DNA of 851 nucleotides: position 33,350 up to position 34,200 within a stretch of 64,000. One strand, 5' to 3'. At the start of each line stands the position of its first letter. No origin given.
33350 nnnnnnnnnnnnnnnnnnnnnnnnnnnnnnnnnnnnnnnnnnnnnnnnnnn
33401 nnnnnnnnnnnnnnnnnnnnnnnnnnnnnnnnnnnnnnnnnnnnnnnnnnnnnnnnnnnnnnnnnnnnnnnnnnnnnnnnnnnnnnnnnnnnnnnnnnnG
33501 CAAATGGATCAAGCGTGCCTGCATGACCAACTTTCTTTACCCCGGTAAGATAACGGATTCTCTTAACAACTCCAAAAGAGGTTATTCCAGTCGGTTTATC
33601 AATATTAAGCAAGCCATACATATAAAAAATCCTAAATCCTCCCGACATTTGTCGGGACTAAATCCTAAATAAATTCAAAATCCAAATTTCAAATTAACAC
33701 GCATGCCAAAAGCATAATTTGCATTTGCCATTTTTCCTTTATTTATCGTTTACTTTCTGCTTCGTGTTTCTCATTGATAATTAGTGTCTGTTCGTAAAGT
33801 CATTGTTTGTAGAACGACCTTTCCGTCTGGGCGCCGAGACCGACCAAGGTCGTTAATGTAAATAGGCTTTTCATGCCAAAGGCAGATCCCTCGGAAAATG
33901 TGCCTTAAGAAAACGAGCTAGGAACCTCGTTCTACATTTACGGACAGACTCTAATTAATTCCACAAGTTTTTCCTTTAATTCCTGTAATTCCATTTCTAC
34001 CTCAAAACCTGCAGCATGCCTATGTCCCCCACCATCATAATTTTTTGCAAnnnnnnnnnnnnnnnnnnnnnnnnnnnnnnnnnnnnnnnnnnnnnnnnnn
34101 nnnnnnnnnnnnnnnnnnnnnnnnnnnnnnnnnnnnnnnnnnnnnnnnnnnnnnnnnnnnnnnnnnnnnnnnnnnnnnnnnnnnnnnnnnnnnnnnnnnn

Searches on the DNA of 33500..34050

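Call 33: search_rna_families(source=window, start=33500, end=34050, threshold=evalue, max_evalue=1)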
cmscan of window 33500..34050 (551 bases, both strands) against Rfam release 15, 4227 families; matches with E-value up to 1: 0.
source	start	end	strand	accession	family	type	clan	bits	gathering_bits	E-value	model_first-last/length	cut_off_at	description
